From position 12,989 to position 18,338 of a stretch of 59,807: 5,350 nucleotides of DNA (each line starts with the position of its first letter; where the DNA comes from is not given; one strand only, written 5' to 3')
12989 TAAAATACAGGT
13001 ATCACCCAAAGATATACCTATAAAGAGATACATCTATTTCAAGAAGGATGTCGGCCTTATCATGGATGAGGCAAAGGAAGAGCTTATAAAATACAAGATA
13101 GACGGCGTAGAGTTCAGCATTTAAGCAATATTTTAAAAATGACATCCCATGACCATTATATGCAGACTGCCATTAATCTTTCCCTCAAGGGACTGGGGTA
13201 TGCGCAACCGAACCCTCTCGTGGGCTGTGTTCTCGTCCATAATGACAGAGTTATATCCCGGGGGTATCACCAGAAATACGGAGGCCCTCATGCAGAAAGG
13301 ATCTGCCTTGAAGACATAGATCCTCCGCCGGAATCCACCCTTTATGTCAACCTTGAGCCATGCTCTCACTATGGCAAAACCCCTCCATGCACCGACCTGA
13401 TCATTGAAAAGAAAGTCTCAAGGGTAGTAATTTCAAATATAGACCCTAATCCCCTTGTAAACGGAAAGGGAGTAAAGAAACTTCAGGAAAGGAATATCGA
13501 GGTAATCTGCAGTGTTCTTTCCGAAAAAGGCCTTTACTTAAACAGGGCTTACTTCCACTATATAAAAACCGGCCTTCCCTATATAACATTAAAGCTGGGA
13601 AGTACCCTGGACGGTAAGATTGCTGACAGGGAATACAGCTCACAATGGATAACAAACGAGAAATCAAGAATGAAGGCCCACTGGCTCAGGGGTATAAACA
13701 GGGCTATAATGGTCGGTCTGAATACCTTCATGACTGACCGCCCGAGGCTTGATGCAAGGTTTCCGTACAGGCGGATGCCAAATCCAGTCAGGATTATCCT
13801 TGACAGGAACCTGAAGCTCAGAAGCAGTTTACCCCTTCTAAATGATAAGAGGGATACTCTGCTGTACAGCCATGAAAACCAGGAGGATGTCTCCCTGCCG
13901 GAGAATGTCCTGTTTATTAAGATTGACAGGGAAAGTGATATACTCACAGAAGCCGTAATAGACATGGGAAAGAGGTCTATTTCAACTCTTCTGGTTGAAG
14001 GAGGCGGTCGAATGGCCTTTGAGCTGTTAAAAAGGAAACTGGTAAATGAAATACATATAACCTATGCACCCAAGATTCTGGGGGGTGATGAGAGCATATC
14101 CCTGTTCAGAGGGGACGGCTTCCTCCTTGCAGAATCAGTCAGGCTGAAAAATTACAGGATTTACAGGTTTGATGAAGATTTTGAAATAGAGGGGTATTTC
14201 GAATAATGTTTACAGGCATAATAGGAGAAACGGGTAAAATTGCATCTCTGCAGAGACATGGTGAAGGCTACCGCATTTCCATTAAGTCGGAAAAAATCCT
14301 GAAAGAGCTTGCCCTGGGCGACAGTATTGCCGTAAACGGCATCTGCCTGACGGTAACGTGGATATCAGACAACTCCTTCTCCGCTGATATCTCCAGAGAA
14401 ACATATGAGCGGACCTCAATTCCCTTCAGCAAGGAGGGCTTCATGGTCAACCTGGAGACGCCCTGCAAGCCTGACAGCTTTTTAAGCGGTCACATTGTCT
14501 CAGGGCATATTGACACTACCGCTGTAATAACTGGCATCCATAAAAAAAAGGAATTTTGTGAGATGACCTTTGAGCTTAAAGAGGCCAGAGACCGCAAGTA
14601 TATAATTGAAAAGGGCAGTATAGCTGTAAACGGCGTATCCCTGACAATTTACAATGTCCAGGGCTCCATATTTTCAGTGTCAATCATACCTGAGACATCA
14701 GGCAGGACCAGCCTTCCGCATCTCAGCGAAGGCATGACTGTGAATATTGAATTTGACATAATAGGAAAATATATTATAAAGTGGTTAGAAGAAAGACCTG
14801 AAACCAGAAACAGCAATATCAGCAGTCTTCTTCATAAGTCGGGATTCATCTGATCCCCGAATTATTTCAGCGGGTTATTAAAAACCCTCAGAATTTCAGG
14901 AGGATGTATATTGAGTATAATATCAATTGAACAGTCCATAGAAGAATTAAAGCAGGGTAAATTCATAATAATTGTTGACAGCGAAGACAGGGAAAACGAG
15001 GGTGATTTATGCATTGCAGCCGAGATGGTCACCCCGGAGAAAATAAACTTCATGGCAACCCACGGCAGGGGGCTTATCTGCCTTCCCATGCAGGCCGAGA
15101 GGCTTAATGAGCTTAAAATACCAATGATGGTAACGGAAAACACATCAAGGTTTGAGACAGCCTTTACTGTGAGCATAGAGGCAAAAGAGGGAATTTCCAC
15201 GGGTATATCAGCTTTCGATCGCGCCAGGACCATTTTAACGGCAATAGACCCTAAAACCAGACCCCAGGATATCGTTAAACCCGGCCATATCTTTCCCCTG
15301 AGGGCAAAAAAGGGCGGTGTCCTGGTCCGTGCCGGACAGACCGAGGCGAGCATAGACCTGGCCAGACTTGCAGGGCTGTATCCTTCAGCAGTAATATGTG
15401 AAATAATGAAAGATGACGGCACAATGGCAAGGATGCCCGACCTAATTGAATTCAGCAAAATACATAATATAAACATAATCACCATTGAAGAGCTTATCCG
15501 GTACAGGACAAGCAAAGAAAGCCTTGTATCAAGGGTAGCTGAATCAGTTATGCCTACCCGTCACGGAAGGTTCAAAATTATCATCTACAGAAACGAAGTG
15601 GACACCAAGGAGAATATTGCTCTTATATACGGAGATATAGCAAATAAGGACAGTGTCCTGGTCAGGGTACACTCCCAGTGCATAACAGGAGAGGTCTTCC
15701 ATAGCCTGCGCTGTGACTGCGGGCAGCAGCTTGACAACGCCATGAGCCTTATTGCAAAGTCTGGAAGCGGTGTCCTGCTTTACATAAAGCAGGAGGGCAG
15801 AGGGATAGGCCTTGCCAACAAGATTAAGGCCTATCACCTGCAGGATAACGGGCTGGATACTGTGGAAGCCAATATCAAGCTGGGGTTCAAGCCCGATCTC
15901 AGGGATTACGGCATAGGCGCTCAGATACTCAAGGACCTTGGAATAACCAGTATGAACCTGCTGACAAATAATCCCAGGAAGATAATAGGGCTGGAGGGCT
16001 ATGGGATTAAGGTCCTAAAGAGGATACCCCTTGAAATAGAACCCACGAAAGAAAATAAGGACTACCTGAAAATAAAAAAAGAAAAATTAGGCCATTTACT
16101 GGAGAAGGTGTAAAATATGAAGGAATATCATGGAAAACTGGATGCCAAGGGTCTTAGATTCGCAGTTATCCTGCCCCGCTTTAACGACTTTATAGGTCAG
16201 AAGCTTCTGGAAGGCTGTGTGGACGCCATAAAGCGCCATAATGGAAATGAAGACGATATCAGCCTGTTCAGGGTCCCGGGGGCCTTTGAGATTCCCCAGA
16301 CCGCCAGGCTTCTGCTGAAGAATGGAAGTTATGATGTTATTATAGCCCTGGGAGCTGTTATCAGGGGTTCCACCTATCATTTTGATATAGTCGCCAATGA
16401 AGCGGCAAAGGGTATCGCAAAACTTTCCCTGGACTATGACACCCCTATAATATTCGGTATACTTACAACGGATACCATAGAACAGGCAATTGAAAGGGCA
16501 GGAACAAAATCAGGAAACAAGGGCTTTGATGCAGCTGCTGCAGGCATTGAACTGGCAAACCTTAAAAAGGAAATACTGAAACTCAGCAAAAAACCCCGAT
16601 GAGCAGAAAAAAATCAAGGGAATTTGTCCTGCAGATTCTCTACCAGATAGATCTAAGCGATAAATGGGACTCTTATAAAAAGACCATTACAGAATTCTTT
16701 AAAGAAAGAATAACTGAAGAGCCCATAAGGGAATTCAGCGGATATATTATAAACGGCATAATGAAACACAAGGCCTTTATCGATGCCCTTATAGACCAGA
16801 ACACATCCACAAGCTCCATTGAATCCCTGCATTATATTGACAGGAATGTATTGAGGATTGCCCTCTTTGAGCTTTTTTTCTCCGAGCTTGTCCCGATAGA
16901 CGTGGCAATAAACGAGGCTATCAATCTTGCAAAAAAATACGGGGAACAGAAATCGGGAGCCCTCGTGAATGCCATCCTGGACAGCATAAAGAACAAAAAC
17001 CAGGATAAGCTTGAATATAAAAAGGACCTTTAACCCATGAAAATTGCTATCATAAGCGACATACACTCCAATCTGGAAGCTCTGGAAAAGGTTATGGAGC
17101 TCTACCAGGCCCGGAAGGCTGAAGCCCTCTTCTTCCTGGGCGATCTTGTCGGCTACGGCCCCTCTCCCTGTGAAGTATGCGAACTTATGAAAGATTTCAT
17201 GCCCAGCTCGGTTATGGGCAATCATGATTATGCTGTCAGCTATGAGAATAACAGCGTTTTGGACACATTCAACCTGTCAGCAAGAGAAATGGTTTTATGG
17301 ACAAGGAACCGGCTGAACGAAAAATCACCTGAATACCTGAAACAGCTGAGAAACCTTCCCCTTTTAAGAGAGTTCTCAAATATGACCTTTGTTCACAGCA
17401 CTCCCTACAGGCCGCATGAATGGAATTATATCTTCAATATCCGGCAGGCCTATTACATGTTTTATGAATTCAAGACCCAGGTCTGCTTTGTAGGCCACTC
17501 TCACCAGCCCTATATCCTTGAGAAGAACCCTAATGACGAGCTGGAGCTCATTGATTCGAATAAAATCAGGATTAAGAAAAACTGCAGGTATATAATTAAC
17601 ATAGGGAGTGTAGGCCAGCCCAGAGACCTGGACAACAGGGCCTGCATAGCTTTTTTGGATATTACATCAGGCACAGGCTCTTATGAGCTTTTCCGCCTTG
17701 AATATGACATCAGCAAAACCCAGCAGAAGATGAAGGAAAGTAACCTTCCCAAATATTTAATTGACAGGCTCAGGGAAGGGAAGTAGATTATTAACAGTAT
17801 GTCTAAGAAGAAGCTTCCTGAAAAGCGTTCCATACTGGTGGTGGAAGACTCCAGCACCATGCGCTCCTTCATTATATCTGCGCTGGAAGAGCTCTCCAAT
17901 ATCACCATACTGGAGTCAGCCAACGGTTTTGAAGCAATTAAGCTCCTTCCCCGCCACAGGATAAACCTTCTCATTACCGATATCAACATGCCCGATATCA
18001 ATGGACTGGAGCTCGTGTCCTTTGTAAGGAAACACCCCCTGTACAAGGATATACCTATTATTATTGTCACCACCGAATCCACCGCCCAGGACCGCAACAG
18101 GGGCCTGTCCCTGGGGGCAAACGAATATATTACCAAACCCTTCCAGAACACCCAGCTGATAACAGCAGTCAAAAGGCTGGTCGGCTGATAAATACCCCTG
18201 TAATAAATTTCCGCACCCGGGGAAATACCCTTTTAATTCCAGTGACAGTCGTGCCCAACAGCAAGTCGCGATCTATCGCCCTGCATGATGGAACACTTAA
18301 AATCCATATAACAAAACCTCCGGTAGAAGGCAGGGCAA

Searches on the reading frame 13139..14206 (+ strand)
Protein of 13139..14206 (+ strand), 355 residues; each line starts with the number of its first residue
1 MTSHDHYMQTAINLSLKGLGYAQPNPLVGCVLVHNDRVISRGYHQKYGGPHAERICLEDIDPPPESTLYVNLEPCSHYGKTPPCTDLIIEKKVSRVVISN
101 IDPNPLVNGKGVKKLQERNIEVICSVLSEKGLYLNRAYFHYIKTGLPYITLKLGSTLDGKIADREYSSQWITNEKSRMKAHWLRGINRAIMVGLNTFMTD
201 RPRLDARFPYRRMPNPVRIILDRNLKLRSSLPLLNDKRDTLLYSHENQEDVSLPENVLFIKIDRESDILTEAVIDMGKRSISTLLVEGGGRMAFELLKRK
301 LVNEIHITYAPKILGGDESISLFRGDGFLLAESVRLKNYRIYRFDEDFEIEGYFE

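Call 11: search_protein_families(library=pfam, proteins=[window:13139-14206:+], max_evalue=0.001)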
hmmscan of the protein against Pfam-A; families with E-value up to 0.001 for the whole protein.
window:13139-14206:+ (355 aa): 4 families
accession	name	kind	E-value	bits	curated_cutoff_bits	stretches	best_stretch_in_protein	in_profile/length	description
PF01872.23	RibD_C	-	1e-37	130.3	24.1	1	147-348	1-195/197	RibD C-terminal domain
PF00383.29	dCMP_cyt_deam_1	-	7.2e-16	58.4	25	1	1-98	1-100/102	Cytidine and deoxycytidylate deaminase zinc-binding region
PF18785.7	Inv-AAD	-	1e-05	25.8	26.5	0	33-125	5-117/129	Invertebrate-AID/APOBEC-deaminase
PF14437.12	MafB19-deam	-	0.00025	21.4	27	1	3-115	2-116/142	MafB19-like deaminase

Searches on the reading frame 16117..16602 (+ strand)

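Call 10: search_protein_families(library=pfam, proteins=[window:16117-16602:+], max_evalue=0.001)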
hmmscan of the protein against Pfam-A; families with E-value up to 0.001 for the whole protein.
window:16117-16602:+ (161 aa): 1 family
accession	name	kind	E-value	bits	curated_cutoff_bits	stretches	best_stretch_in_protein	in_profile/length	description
PF00885.24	DMRL_synthase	-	2e-54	183.7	26.7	1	12-151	1-139/139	6,7-dimethyl-8-ribityllumazine synthase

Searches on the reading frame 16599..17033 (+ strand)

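Call 10: search_protein_families(library=pfam, proteins=[window:16599-17033:+], max_evalue=0.001)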
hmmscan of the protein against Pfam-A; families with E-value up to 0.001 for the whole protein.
window:16599-17033:+ (144 aa): 1 family
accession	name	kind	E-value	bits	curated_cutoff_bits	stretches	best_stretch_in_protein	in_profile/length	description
PF01029.23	NusB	-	2.4e-30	106.1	23.1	1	5-130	2-131/133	NusB family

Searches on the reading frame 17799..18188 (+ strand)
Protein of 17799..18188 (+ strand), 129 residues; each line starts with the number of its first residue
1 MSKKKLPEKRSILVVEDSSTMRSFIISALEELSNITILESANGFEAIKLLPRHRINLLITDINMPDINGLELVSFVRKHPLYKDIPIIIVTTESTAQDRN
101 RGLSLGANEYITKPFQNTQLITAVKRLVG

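Call 10: search_protein_families(library=pfam, proteins=[window:17799-18188:+], max_evalue=0.001)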
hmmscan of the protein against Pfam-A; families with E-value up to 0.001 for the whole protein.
window:17799-18188:+ (129 aa): 1 family
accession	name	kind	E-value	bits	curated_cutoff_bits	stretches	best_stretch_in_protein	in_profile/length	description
PF00072.30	Response_reg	-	1.9e-28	99.3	30.2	1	12-125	1-111/111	Response regulator receiver domain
